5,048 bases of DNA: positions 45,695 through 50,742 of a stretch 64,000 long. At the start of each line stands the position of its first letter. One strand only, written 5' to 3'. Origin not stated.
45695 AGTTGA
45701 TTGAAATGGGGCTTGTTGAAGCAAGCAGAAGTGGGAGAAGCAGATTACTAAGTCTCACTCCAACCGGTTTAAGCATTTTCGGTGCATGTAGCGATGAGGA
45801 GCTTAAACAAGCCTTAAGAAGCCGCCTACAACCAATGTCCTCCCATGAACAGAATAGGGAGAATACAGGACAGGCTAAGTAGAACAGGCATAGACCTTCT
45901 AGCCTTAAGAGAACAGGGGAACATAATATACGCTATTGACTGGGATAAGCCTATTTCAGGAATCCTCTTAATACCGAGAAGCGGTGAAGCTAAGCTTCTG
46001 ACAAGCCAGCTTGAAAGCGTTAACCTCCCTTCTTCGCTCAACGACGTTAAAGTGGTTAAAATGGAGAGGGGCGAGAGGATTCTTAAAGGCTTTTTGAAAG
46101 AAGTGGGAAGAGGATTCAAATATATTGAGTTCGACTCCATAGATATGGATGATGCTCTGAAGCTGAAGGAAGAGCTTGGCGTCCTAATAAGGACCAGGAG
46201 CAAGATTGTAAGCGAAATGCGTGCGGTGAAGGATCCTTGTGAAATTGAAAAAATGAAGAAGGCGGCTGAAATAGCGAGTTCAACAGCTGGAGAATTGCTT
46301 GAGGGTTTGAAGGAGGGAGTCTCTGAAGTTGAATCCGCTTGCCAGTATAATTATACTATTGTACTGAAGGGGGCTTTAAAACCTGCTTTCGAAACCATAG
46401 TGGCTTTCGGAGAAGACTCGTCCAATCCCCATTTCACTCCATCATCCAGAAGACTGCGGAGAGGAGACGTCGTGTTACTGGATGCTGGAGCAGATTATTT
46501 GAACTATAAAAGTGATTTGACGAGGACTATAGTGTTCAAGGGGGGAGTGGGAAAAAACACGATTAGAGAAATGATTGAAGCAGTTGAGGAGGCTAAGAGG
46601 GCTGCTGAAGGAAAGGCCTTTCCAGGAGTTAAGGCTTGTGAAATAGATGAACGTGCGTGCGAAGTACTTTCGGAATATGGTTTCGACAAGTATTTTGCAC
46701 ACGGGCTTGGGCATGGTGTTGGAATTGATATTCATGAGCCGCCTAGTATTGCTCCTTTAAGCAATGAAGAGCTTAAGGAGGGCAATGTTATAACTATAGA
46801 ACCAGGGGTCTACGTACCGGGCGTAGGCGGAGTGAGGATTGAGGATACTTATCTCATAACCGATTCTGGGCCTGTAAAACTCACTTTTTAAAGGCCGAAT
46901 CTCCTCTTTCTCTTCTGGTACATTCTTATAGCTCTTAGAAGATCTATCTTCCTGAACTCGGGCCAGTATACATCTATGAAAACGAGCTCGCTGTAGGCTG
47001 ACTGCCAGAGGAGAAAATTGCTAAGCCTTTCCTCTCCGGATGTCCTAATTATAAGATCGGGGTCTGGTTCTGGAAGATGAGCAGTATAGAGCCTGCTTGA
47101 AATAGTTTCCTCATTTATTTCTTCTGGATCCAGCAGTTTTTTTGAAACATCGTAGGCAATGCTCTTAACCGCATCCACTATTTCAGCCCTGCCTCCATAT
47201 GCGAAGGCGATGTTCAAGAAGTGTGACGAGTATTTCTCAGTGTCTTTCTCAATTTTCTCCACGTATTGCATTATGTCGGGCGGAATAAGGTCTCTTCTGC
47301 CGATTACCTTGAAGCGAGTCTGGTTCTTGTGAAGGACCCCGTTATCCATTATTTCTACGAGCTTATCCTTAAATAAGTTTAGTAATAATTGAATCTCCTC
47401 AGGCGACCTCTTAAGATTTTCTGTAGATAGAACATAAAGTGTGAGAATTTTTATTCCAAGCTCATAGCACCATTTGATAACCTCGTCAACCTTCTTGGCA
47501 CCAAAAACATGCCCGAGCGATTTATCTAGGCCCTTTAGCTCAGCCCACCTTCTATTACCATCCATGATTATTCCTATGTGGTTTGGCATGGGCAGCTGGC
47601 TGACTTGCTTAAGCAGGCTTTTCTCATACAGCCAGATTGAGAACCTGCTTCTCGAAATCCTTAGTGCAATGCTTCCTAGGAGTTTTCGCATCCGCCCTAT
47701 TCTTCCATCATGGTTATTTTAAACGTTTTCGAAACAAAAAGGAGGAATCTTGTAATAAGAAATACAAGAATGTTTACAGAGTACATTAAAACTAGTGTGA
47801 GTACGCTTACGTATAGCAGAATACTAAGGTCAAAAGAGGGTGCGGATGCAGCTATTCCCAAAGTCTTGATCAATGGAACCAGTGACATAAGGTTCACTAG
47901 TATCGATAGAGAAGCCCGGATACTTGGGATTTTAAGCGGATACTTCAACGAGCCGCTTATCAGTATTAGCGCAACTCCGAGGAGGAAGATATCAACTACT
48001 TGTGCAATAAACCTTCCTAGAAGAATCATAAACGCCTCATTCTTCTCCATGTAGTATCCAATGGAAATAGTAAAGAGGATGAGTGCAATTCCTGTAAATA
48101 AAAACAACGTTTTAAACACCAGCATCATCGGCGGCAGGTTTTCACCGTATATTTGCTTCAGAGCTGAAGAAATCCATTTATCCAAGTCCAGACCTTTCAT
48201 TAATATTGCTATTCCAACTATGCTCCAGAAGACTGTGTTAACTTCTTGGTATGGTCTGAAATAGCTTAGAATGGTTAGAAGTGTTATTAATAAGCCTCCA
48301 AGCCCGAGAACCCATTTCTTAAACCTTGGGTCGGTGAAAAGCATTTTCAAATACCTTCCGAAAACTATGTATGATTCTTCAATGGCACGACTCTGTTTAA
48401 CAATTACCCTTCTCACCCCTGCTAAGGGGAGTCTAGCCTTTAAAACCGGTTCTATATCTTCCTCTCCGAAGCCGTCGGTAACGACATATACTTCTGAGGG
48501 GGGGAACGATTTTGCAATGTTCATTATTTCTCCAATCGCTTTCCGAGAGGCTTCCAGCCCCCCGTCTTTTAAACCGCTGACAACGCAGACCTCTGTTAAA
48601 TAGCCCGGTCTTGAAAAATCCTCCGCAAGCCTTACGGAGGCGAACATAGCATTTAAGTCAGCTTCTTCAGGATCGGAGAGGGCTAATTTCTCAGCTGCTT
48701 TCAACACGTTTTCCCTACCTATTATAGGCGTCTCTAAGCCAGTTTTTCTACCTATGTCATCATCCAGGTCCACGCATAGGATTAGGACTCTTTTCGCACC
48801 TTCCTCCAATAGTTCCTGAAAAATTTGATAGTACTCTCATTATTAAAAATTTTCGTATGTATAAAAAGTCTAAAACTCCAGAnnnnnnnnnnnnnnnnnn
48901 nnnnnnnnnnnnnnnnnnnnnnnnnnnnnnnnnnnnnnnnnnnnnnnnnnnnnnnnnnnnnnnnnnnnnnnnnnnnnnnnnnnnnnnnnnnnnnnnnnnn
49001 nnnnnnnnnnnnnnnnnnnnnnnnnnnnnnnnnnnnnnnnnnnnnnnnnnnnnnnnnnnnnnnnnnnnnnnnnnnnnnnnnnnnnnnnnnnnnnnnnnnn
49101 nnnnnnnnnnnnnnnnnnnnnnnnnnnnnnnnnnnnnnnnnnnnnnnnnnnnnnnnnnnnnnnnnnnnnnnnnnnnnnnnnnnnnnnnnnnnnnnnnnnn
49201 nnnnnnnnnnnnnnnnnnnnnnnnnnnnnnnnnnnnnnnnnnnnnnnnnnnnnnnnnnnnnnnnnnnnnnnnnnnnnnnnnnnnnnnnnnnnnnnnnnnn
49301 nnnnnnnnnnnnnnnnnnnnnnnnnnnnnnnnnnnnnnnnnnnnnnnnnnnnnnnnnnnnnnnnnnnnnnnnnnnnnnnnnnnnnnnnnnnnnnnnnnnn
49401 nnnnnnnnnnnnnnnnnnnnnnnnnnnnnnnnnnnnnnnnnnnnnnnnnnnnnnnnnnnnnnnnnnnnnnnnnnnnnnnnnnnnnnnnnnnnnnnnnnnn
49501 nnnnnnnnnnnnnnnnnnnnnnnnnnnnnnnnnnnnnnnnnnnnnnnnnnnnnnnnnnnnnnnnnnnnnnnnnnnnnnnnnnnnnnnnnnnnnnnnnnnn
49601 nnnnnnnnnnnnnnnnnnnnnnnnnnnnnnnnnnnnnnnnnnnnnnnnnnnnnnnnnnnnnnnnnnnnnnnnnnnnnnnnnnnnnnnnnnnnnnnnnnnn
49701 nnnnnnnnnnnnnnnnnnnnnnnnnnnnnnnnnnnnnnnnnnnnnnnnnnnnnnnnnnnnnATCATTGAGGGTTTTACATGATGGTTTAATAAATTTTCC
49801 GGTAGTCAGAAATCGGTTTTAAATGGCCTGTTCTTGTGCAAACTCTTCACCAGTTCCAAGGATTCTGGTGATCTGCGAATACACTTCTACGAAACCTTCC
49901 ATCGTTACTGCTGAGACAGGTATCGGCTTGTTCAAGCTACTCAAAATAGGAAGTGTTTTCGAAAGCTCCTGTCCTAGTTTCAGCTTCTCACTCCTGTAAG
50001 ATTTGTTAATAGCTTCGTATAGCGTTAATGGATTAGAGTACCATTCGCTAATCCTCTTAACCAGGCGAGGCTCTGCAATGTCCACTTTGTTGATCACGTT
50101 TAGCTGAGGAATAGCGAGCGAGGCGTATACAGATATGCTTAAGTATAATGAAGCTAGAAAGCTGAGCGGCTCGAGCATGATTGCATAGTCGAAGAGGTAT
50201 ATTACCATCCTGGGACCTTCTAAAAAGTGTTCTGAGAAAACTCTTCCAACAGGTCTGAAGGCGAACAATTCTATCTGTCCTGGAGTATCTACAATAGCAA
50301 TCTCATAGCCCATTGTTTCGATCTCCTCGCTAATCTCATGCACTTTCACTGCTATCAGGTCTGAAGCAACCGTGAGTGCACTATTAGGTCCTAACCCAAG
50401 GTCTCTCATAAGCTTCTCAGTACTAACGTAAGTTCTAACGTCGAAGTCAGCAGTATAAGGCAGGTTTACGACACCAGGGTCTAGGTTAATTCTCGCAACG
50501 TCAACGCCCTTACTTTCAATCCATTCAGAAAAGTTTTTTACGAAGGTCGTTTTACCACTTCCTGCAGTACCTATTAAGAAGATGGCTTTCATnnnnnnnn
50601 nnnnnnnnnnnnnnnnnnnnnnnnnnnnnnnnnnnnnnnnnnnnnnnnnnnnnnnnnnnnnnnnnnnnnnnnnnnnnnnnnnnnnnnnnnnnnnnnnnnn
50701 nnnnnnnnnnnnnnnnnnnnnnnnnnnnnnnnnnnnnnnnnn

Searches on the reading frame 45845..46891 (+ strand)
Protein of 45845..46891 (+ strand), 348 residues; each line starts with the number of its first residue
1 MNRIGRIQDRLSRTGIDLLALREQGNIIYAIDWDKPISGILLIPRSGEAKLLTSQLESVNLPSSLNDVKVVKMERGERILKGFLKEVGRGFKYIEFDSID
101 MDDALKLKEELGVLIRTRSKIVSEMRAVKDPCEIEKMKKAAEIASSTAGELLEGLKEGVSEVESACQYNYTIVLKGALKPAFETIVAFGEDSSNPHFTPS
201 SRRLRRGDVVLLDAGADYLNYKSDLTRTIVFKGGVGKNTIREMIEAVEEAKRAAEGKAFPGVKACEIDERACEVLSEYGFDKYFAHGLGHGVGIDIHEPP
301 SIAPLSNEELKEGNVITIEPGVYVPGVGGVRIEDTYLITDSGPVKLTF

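Call 60: search_protein_families(library=pfam, max_evalue=0.00001, proteins=[window:45845-46891:+])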
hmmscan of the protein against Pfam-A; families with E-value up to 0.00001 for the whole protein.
window:45845-46891:+ (348 aa): 1 family
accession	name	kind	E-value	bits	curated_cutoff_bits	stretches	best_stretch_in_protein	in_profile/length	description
PF00557.29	Peptidase_M24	-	1.2e-61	208.6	23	1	135-340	1-208/208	Metallopeptidase family M24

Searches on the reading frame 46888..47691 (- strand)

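Call 60: search_protein_families(library=pfam, max_evalue=0.00001, proteins=[window:46888-47691:-])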
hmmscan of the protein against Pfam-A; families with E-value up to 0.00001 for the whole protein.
window:46888-47691:- (267 aa): 1 family
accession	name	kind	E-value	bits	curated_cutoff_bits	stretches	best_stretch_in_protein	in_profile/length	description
PF01255.24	Prenyltransf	-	1.5e-82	276.8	27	1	42-266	1-219/219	Putative undecaprenyl diphosphate synthase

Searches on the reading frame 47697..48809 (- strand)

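Call 61: search_protein_families(library=pfam, max_evalue=0.00001, proteins=[window:47697-48809:-])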
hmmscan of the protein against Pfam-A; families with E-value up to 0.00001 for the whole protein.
window:47697-48809:- (370 aa): 1 family
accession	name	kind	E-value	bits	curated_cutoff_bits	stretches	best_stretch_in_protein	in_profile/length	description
PF04123.18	DUF373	-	1e-69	236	28.3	1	7-334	1-320/335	Domain of unknown function (DUF373)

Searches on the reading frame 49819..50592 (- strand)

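Call 61: search_protein_families(library=pfam, max_evalue=0.00001, proteins=[window:49819-50592:-])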
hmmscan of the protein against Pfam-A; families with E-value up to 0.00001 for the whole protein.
window:49819-50592:- (257 aa): 1 family
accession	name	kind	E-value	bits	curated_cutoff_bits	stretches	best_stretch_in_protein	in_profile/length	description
PF03029.23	ATP_bind_1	-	5.6e-54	183.9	27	1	7-245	2-238/240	Conserved hypothetical ATP binding protein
